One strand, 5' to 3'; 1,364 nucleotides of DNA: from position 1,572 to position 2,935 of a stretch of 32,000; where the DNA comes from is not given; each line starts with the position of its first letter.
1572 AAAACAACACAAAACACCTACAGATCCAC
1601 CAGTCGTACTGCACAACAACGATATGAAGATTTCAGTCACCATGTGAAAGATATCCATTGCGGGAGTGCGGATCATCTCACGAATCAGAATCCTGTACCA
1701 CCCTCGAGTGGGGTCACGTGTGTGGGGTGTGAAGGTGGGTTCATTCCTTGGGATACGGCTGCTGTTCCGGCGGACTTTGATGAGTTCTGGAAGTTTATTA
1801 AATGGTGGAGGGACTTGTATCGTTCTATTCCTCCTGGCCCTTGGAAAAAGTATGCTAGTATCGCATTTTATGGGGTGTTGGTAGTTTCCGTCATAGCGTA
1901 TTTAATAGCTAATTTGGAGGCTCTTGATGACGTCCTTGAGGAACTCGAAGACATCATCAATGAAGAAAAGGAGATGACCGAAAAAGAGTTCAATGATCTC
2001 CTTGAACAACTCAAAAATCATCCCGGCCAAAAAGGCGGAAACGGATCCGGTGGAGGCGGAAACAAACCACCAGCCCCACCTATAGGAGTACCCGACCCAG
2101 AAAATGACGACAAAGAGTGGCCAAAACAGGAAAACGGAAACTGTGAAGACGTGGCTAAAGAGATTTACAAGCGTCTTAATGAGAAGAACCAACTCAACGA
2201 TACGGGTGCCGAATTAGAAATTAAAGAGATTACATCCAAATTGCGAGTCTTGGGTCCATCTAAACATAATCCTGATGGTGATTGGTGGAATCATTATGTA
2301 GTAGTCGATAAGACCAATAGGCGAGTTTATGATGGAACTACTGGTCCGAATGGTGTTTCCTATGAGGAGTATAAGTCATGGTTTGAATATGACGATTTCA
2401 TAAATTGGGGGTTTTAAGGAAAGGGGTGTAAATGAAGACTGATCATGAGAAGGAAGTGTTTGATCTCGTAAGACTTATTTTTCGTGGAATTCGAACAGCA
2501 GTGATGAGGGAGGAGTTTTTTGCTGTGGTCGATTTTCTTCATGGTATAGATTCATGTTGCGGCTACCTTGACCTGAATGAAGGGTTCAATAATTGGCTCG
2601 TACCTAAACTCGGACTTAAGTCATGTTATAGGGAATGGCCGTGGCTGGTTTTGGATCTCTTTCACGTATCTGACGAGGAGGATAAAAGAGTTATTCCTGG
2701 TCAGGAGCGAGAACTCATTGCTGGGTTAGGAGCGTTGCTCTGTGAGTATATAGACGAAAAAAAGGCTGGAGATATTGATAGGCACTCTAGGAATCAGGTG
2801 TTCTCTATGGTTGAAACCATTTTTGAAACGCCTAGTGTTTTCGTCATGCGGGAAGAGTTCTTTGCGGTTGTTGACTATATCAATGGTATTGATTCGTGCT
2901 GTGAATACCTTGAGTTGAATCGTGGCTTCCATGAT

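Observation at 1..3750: Polymorphic-toxin graveyard: three toxin pieces share a coiled-coil, Gly-rich and Pro-Pro linker, with divergent toxin-immunity pairs and an RHS fragment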

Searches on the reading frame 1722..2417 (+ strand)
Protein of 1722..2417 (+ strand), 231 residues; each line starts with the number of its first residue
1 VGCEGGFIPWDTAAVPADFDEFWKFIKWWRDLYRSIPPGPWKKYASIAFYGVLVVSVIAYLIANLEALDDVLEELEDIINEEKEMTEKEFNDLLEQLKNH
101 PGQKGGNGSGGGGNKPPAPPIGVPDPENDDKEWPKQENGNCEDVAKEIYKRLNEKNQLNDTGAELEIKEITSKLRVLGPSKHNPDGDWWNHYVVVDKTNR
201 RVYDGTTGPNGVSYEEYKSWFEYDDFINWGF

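Call 9: find_homologous_proteins(query=window:1722-2417:+, max_evalue=0.001)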
Query window:1722-2417:+ (231 aa): 1 proteins with E <= 0.001 among 1152 candidates.
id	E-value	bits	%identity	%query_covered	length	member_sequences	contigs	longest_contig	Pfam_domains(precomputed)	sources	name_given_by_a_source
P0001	1.8e-158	544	100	100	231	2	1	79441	-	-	-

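Call 13: find_encoding_contigs(protein=P0001, flank=10000)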
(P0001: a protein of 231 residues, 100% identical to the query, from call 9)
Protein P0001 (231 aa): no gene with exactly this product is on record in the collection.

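Call 20: search_solved_structures(query=window:1722-2417:+, max_evalue=10)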
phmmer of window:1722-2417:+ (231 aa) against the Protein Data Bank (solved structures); distinct sequences matched with E-value up to 10: 17.
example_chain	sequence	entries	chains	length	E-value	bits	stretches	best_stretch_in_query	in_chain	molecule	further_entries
8zpy_A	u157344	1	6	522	0.14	15.1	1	75-124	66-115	Fusion glycoprotein F0,Fibritin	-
8zq7_A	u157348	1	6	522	0.14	15.1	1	75-124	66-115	Fusion glycoprotein F0,Fibritin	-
2ieq_A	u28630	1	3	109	0.19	14.6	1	67-114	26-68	Spike glycoprotein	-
25ih_A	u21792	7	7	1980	0.92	12.3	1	27-101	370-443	Sodium channel protein type 8 subunit alpha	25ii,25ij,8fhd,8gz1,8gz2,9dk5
2gbm_A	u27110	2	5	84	1.3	11.9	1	87-118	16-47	Ubiquitin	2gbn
7w77_D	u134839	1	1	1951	1.4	11.7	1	27-101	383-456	Sodium channel protein type 3 subunit alpha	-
7w7f_D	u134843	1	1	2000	1.8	11.4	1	27-101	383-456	Sodium channel protein type 3 subunit alpha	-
1wdg_A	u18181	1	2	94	1.9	11.3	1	65-114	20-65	E2 glycoprotein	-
6j8e_A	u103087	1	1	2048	3.6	10.4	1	28-102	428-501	Sodium channel protein type 2 subunit alpha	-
9ugr_A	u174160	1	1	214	3.8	10.3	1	68-114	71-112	Syn-F4-Link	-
9khh_A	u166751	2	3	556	4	10.2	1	87-114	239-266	MB52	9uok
8xfp_E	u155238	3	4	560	4.1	10.2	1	87-114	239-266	nanobody Nb52 | MB52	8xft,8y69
7qe5_B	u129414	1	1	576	4.2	10.2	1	87-114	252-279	Megabody3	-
6hug_G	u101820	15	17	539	4.4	10.1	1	87-114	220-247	Megabody Mb38 | Megabody38 | Megabody-38,Outer membrane protein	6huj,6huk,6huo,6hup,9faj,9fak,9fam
6qd6_A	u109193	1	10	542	4.5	10.1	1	87-114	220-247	Mb-cHopQ-Nb207,Outer membrane protein,Mb-cHopQ-Nb207,Outer membrane protein,Mb-cHopQ-Nb207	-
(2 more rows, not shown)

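Call 25: search_protein_representatives(protein=window:1722-2417:+)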
Query: 231 residues. Proteins with E-value up to 0.001 (for the whole library): 56; up to 1e-10: 9; up to 1e-30: 1. The best 56 are listed.
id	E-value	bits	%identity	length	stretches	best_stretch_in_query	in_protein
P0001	5.8e-159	544.0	100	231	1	1-231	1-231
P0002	6.7e-20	88.2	45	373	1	83-231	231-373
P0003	1.7e-13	67.2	53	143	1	131-231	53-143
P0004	1.7e-13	67.2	51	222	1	105-231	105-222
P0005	6.8e-13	65.3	46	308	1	108-231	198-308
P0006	1.1e-12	64.5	47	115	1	131-231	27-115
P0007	1.2e-12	64.4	46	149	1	130-231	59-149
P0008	6.3e-11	58.8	43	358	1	130-231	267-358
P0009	8.0e-11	58.5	55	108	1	172-231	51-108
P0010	6.6e-10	55.4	44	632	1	104-230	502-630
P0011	1.1e-09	54.7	43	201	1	125-231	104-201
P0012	1.3e-09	54.5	46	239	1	109-227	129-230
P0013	3.9e-09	52.9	54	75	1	173-231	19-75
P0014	5.8e-09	52.4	56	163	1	173-231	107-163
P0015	6.1e-09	52.3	46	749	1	131-230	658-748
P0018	5.1e-08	49.3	45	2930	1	125-231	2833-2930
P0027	3.7e-06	43.2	45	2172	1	133-231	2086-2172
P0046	3.4e-04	36.7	37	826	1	128-231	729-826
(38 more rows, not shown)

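Call 28: search_protein_families(library=pfam, max_evalue=0.01, proteins=[P0002, P0005, P0008, P0010, P0015, P0018, P0027, P0046])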
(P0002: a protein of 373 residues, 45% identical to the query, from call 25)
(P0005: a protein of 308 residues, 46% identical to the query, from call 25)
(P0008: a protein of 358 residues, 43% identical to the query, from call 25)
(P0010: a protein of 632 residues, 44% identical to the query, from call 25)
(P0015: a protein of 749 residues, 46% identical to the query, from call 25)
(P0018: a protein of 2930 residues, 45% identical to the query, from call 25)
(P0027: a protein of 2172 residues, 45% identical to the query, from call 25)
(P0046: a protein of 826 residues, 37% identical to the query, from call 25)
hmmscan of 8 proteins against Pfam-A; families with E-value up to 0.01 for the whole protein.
P0002 (373 aa): 0 families

P0005 (308 aa): 0 families

P0008 (358 aa): 0 families

P0010 (632 aa): 0 families

P0015 (749 aa): 1 family
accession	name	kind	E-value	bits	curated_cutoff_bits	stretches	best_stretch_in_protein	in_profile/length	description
PF07591.16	PT-HINT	-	5e-16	59.7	27.7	1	518-650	5-137/137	Pretoxin HINT domain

P0018 (2930 aa): 2 families
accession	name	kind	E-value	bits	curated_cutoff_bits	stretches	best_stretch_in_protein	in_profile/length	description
PF05593.20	RHS_repeat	-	5.4e-13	49.4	22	0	1477-1508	5-35/38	RHS Repeat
PF20148.4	DUF6531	-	2.4e-05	25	24.1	1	666-719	5-50/74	Domain of unknown function (DUF6531)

P0027 (2172 aa): 4 families
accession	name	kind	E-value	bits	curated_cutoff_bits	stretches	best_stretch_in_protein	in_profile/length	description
PF07591.16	PT-HINT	-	3.1e-18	66.8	27.7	1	1953-2080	2-136/137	Pretoxin HINT domain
PF05593.20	RHS_repeat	-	1.2e-14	54.7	22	4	1195-1236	1-38/38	RHS Repeat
PF05203.21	Hom_end_hint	-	7.1e-06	26.6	32.1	1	1947-1975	2-30/228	Hom_end-associated Hint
PF01079.26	Hint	-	0.0025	17.9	29.7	0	1947-1979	14-45/213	Hint module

P0046 (826 aa): 1 family
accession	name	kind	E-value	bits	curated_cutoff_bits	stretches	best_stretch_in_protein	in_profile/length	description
PF05593.20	RHS_repeat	-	3.9e-13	49.9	22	1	84-110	5-31/38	RHS Repeat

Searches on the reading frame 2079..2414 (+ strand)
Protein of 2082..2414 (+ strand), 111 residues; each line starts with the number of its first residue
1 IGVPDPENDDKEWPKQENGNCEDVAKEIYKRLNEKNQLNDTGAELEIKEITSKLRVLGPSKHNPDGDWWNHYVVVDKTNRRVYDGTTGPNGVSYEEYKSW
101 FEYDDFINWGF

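Call 34: search_solved_structures(query=A1, max_evalue=10, show_alignments=2)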
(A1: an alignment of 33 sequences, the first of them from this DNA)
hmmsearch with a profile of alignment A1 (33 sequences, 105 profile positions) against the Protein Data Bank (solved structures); distinct sequences matched with E-value up to 10: 0.

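Call 35: search_protein_families(library=pfam, alignment_id=A1, max_evalue=1)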
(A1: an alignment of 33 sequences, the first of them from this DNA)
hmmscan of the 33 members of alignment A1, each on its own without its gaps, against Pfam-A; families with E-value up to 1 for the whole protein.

A. member 1, seq(112 aa): 1 family
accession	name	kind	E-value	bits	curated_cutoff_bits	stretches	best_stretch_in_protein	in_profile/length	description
PF15645.12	Tox-PLDMTX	-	0.072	13.7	26.1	1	20-83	4-55/142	Dermonecrotoxin of the Papain-like fold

B. families by the number of members that match (of 33 scanned): 8 families
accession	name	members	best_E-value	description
PF15643.12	Tox-PL-2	3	0.01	Papain fold toxin 2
PF24585.1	YunG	2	0.096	YunG protein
PF07591.16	PT-HINT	1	0.003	Pretoxin HINT domain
PF13585.12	CHU_C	1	0.0072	CHU_C Type IX secretion signal domain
PF15645.12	Tox-PLDMTX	1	0.072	Dermonecrotoxin of the Papain-like fold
PF17441.7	DUF5419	1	0.082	Family of unknown function (DUF5419)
PF05883.17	Baculo_RING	1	0.19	Baculovirus U-box/Ring-like domain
PF22210.2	VP17_central_barrel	1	0.19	Large MCP VP17 central beta-barrel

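Call 37: find_homologous_proteins(query=A1, max_evalue=0.001)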
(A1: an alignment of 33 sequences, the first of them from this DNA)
Query A1 (33 sequences) (112 aa, profile of the alignment): 10 proteins with E <= 0.001 among 304 candidates.
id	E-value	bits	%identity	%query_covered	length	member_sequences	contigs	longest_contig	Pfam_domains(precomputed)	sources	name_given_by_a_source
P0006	1.4e-35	139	42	90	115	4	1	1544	-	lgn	-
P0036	2.2e-33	132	33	92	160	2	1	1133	PF07591.16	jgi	jgi:hypothetical protein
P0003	8.5e-33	130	44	91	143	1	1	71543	-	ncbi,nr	ncbi:hypothetical protein J5X84_38420 [Streptosporangiaceae bacterium NEAU-GS5]|nr:hypothetical prot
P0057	2.5e-32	129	30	95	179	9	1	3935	-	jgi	jgi:hypothetical protein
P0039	1.2e-30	123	33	95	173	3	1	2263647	-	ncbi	-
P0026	6.7e-28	115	33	86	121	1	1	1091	-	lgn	-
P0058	8.8e-28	114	36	93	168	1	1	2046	-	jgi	jgi:hypothetical protein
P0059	9.4e-25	104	32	85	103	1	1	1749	-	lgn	-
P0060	1.1e-24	104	42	46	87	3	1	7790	-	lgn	-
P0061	1.4e-9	56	28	85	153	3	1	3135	-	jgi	jgi:hypothetical protein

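Call 39: find_related_loci(query=A2, collection=genome_contigs, flank=10000)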
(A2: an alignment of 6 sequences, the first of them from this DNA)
Query A2 (112 aa) in genome_contigs; peptide patterns used: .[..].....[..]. (x = any residue, [..] = any of these).
6 stretches matched a pattern; 4 encode a relative of the query (tblastn E <= 1e-3); 3 distinct loci.
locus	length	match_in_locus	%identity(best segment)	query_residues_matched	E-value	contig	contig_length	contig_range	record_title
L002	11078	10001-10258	49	14-112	4e-27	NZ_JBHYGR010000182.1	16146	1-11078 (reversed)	Kitasatospora sp. NPDC059088 NPDC059088_T51_B2.ctg-0182, whole genome shotgun sequence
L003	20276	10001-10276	44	11-112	9e-22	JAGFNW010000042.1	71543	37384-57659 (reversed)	Streptosporangiaceae bacterium NEAU-GS5 Scaffold42, whole genome shotgun sequence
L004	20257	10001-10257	52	14-112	1e-16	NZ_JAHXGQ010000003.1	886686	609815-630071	Saccharothrix obliqua strain SC076 3, whole genome shotgun sequence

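Call 61: find_related_loci(query=A2, collection=metagenome_contigs, flank=6000)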
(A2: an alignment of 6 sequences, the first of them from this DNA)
Query A2 (112 aa) in metagenome_contigs; peptide patterns used: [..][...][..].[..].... (x = any residue, [..] = any of these).
155 stretches matched a pattern; 2 encode a relative of the query (tblastn E <= 1e-3); 2 distinct loci.
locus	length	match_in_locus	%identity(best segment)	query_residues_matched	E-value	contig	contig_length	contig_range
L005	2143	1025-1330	44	2-112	6e-23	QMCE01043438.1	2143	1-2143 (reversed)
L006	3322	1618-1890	42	13-111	3e-18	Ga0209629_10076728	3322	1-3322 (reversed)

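Call 64: predict_structure(alignment_id=A4)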
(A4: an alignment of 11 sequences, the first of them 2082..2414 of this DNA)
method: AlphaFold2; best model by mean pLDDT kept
length: 111 residues; sequences in the alignment: 11
mean_pLDDT: 84.5   pTM: 0.78
mean pLDDT of the five models: 84.5, 84.1, 83.6, 74.6, 71.5
residues with pLDDT >= 90: 53; 70-90: 46; 50-70: 2; < 50: 10
segments of 3 or more residues with pLDDT < 50: 1-10
pLDDT, mean of each block of 10 residues (from residue 1): 42 79 94 81 90 89 84 94 92 95 90 90
secondary structure, 60 per line:
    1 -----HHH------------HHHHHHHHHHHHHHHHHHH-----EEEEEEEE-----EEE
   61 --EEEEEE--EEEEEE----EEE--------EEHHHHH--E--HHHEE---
elements in order: H21-39 E45-52 E58-60 E63-68 E71-76 E81-83 H94-98

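Call 69: fold_search(model_id=the predicted structure, library=pdb)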
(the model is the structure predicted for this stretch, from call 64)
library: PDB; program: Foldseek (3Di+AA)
matches with E <= 10: 157; with E <= 0.001: 0
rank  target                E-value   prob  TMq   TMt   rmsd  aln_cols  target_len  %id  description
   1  8ea3_X                8.7e-01  0.04  0.16  0.06  16.7        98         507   11  V-K CAST Transpososome from Scytonema hofmanni, major configuration (released 2022-11-30)
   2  4g2b_A                1.1e+00  0.09  0.28  0.20   7.2       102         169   14  Structure of the Catalytic Domain of the Salmonella Virulence Factor SseI (released 2012-11-28)
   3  8s5g_A                1.3e+00  0.03  0.15  0.04   9.6        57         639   14  BceABS nucleotide-free state (released 2025-09-03)
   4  4g29                  1.4e+00  0.18  0.40  0.29   5.9        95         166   18  Structure of the Catalytic Domain of the Salmonella Virulence Factor SseI (released 2012-11-28)
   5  6kgy_B                1.6e+00  0.08  0.20  0.07   6.5        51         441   16  HOCl-induced flavoprotein disulfide reductase RclA from Escherichia coli (released 2020-02-05)
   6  8ea3_Z                1.8e+00  0.03  0.17  0.09   6.4        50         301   14  V-K CAST Transpososome from Scytonema hofmanni, major configuration (released 2022-11-30)
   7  6kgy_A                1.9e+00  0.08  0.22  0.07   6.1        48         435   14  HOCl-induced flavoprotein disulfide reductase RclA from Escherichia coli (released 2020-02-05)
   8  6pwk_A                2.0e+00  0.04  0.20  0.07  11.6        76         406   13  Vibrio cholerae LapD S helix-GGDEF-EAL (bound to c-di-GMP) (released 2019-10-09)
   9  8rdu_S                2.0e+00  0.03  0.18  0.06   6.4        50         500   16  Conformational Landscape of the Type V-K CRISPR-associated TransposonIntegration Assembly CAST V-K composite map (released 2024-06-19)
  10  7svw_A                2.0e+00  0.03  0.16  0.08   6.7        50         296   16  Strand-transfer complex of TnsB from ShCAST (released 2022-08-10)
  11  7wpi                  2.2e+00  0.01  0.14  0.06   9.2        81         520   14  Methionyl-tRNA synthetase from Staphylococcus aureus complexed with a phenylbenzimidazole inhibitor (released 2022-04-27)
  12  1zmc_D                2.5e+00  0.06  0.24  0.08   6.8        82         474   18  Crystal Structure of Human dihydrolipoamide dehydrogenase complexed to NAD+ (released 2005-06-28)
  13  4xh7                  2.5e+00  0.03  0.20  0.20  10.6        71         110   14  Crystal structure of MUPP1 PDZ4 (released 2015-03-04)
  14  3gsl_B                2.5e+00  0.02  0.20  0.13  12.2        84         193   12  Crystal structure of PSD-95 tandem PDZ domains 1 and 2 (released 2010-09-29)
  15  1yb3                  2.8e+00  0.07  0.26  0.19   5.3        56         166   16  Conserved hypothetical protein Pfu-178653-001 from Pyrococcus furiosus (released 2005-02-01)
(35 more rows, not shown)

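Call 72: search_protein_families(library=pfam, max_evalue=1, proteins=[L005:1334-2077:+, L006:1884-2288:+, L002:10265-10597:+])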
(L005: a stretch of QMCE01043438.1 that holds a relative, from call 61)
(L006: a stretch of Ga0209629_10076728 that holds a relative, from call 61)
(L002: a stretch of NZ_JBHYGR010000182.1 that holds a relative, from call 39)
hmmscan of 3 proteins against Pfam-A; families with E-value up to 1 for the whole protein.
L005:1334-2077:+ (248 aa): 0 families

L006:1884-2288:+ (135 aa): 1 family
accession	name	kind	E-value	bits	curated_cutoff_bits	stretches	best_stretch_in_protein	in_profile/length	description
PF14084.11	DUF4264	-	0.12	12.5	27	1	36-48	12-24/52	Protein of unknown function (DUF4264)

L002:10265-10597:+ (111 aa): 0 families

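Call 75: search_protein_families(library=pfam, max_evalue=0.001, proteins=[L002:3320-10258:+, L002:44-3271:+])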
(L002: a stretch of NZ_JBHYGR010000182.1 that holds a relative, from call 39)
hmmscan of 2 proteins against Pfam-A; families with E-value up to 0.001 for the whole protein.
L002:3320-10258:+ (2313 aa): 3 families
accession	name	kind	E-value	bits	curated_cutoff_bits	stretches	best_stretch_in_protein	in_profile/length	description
PF07591.16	PT-HINT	-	5.5e-17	62.7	27.7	1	2086-2217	4-137/137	Pretoxin HINT domain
PF05593.20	RHS_repeat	-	1.2e-09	38.8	22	1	1310-1346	1-37/38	RHS Repeat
PF01079.26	Hint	-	2.8e-07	30.8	29.7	1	2071-2160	7-96/213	Hint module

L002:44-3271:+ (1076 aa): 2 families
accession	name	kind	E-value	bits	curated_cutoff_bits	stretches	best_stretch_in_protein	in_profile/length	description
PF13385.13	Laminin_G_3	-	3.5e-63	212.7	27.6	3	421-578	2-149/151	Concanavalin A-like lectin/glucanases superfamily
PF02973.23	Sialidase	-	6e-05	23.1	26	1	746-813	111-180/189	Sialidase, N-terminal domain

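Call 96: search_dna_similar(query=window:2082-2414:+, collection=plasmids, mode=protein, max_evalue=0.001, max_rows=8)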
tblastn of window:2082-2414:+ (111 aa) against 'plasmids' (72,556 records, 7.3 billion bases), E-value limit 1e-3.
Records with a match: 2; places in all: 2; records where one place covers at least 80% of the query: 2.
Best place of each record, by identity: <60% 2.
By first word of the organism name: Streptomyces 2.
By predicted mobility (MOB-suite, as given by PLSDB): mobilizable 2.
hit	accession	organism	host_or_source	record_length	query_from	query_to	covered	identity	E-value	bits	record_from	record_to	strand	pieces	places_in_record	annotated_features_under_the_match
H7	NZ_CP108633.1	Streptomyces sp. NBC_01136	-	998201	5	107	93%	31.7%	6e-6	50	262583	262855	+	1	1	ALF repeat-containing protein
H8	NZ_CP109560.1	Streptomyces sp. NBC_01384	-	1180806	5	107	93%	31.7%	6e-6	50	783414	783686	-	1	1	record has no annotation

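Call 97: get_annotated_region(hit=H7, flank=4000)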
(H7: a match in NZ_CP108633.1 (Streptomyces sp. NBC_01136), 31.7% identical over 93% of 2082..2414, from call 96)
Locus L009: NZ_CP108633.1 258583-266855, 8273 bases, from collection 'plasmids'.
description: Streptomyces sp. NBC_01136 plasmid unnamed1, complete sequence
organism: Streptomyces sp. NBC_01136 (NCBI taxid 2903754)
taxonomy: Bacteria; Actinomycetota; Actinomycetes; Kitasatosporales; Streptomycetaceae; Streptomyces; Streptomyces sp. NBC 01136
host: -; source: -; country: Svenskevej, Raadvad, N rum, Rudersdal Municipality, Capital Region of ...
typing (MOB-suite, as given by PLSDB): mobilizable; relaxase MOBP
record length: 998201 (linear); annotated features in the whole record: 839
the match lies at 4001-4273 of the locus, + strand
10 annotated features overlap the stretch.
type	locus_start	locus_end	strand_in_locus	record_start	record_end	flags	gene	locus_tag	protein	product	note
CDS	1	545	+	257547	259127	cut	-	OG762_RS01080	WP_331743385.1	S1 family peptidase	-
CDS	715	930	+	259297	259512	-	-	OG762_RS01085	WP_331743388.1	hypothetical protein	-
CDS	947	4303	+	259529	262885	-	-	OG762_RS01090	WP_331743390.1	ALF repeat-containing protein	-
CDS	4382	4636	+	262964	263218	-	-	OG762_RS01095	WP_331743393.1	hypothetical protein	-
CDS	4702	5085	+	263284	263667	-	-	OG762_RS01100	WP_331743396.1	hypothetical protein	-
CDS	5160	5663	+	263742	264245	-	-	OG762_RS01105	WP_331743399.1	hypothetical protein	-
CDS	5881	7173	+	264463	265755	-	-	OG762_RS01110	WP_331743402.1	transposase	-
CDS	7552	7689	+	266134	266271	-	-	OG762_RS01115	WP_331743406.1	hypothetical protein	-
CDS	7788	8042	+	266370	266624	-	-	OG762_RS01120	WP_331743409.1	hypothetical protein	-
CDS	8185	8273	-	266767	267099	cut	-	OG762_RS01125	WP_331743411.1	transposase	-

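Call 99: search_protein_families(library=pfam, max_evalue=0.01, proteins=[L009:947-4300:+, L009:4382-4633:+, L009:4702-5082:+, L009:715-927:+])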
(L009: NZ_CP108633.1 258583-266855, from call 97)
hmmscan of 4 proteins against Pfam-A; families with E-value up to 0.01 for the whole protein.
L009:947-4300:+ (1118 aa): 1 family
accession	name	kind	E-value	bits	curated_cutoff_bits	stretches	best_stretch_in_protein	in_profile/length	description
PF03752.18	ALF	-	4.2e-53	177.5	25.4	7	126-166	1-42/42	Short repeats of unknown function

L009:4382-4633:+ (84 aa): 0 families

L009:4702-5082:+ (127 aa): 0 families

L009:715-927:+ (71 aa): 0 families

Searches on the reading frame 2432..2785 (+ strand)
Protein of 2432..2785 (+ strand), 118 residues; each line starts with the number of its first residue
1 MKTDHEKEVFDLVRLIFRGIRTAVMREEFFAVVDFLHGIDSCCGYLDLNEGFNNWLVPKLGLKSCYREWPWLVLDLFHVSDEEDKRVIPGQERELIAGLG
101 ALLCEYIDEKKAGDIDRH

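Call 54: search_solved_structures(query=A3, max_evalue=10)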
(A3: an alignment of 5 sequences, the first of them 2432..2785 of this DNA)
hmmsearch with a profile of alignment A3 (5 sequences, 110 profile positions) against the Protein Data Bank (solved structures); distinct sequences matched with E-value up to 10: 3.
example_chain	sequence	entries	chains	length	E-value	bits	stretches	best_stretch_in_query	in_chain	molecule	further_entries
4mo0_A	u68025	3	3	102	0.69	13.1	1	9-46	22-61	Protein translation factor SUI1 homolog | aIF1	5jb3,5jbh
9c96_A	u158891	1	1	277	1.1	12.5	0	29-102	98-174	MHC class I antigen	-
2jcc_A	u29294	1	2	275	1.9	11.7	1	27-105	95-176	HLA CLASS I HISTOCOMPATIBILITY ANTIGEN, A-2 ALPHA CHAIN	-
